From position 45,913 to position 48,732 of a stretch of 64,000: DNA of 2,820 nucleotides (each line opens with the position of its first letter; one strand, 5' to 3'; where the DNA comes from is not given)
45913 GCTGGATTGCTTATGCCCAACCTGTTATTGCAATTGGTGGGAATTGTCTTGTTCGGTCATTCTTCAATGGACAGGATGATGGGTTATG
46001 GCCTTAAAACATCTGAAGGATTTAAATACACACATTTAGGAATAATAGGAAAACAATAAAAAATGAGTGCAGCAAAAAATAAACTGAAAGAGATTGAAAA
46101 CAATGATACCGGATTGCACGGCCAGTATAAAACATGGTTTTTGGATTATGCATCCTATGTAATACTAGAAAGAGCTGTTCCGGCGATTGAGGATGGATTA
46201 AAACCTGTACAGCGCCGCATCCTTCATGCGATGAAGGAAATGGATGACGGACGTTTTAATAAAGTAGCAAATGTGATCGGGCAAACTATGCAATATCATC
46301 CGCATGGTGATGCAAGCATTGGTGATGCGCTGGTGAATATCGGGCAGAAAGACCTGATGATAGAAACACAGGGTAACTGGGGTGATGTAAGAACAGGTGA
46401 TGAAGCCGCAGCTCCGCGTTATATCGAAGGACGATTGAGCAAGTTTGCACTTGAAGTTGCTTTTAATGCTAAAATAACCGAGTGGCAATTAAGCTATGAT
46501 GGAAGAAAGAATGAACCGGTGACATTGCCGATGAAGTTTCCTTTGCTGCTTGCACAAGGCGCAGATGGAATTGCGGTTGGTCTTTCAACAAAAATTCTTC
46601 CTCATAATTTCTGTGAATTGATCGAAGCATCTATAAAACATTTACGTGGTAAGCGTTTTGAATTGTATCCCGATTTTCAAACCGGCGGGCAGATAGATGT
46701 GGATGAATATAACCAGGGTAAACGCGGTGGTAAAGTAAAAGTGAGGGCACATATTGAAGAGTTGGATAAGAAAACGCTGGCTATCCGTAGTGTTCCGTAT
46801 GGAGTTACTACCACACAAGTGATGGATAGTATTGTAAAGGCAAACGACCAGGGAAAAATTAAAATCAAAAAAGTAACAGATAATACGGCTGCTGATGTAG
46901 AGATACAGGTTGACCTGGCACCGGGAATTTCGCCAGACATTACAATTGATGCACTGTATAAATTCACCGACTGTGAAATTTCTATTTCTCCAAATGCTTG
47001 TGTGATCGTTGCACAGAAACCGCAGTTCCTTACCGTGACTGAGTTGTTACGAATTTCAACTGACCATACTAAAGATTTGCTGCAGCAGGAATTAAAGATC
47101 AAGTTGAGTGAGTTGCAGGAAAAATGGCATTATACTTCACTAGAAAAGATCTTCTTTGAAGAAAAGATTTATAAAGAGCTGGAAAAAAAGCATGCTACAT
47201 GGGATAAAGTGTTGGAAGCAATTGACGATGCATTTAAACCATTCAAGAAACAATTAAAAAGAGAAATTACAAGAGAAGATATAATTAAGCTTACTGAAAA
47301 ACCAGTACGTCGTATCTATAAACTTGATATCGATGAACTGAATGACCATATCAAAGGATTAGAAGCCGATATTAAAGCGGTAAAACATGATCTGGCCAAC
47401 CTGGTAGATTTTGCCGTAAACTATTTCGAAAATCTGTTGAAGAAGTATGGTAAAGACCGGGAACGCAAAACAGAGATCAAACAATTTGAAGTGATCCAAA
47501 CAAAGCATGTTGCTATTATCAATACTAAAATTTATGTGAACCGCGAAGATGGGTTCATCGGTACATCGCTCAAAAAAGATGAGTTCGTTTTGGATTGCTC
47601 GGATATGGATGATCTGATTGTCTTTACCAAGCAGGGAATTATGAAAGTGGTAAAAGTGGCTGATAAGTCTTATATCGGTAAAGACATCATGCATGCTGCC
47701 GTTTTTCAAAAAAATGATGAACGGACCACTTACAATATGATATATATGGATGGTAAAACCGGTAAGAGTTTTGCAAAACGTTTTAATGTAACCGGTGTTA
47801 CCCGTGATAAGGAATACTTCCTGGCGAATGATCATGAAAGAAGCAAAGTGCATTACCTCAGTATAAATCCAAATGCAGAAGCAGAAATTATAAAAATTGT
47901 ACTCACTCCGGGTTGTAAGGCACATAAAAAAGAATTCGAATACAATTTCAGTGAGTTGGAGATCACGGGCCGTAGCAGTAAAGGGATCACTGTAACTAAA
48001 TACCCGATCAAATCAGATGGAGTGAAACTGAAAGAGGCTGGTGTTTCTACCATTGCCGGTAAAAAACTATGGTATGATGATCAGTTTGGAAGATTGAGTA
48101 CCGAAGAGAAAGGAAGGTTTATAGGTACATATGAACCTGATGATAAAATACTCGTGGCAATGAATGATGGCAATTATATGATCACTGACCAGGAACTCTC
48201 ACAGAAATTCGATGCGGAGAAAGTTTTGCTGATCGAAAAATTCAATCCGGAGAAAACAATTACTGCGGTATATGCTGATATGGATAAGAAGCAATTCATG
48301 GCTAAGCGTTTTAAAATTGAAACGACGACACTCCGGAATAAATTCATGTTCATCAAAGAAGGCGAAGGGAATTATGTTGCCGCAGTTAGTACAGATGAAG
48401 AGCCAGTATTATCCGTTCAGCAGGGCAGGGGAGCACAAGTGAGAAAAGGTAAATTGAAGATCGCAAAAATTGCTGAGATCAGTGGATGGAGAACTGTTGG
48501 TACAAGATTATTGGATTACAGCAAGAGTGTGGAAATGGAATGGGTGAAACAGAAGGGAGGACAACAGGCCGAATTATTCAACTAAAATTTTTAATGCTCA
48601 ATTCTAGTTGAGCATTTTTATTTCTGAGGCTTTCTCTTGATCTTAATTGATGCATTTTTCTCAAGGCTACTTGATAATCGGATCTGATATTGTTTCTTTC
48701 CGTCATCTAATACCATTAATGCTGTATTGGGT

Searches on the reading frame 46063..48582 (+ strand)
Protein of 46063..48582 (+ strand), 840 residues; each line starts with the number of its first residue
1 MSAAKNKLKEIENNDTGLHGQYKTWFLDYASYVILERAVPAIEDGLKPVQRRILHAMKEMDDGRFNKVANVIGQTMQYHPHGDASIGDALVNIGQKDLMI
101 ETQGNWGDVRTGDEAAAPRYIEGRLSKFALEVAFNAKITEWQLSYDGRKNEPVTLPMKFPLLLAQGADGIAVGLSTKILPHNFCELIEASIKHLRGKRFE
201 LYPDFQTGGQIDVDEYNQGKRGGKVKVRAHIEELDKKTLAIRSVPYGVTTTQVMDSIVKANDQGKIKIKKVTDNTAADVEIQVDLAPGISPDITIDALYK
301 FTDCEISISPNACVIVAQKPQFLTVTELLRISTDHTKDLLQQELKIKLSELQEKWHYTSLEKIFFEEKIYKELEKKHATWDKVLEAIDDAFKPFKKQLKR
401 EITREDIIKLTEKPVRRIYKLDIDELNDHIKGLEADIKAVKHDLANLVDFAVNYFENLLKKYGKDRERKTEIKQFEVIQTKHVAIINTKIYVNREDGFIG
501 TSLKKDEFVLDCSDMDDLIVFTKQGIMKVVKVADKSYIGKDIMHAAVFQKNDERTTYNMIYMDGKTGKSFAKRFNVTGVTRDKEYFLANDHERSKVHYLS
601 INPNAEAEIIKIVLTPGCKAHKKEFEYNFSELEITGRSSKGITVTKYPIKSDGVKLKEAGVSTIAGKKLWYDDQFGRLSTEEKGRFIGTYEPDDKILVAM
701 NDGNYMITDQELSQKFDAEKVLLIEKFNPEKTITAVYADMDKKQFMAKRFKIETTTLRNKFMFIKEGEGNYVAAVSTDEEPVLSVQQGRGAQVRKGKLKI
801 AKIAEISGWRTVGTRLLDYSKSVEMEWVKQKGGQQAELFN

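Call 90: find_encoding_contigs(protein=window:46063-48582:+, flank=10000, max_places=1)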
Protein window:46063-48582:+ (840 aa): 5 contigs read that carry it; 1 place shown.
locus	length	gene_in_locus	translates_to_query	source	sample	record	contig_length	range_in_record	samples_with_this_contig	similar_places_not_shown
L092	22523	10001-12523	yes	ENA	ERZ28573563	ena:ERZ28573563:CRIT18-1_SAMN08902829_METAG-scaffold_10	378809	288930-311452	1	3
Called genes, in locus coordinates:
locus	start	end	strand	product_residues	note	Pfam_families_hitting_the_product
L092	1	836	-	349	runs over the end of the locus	PF14870:PSII_BNR (faint), PF02012:BNR (faint)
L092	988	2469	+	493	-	-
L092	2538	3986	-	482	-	PF05195:AMP_N, PF00557:Peptidase_M24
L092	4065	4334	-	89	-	-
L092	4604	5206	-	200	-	PF28474:DUF8412, PF13376:OmdA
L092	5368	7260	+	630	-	PF02518:HATPase_c, PF00204:DNA_gyraseB, PF01751:Toprim, PF00986:DNA_gyraseB_C (weak)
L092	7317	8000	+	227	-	PF05711:TylF, PF13578:Methyltransf_24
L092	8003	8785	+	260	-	PF13489:Methyltransf_23, PF13847:Methyltransf_31, PF08241:Methyltransf_11, PF08242:Methyltransf_12, PF13649:Methyltransf_25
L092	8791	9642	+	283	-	PF08874:DUF1835, PF12395:DUF3658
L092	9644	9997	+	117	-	PF14079:DUF4260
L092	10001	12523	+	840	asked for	PF00521:DNA_topoisoIV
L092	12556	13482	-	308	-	-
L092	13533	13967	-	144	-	PF01668:SmpB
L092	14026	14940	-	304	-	PF17848:Zn_ribbon_ACC (weak), PF01039:Carboxyl_trans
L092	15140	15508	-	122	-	-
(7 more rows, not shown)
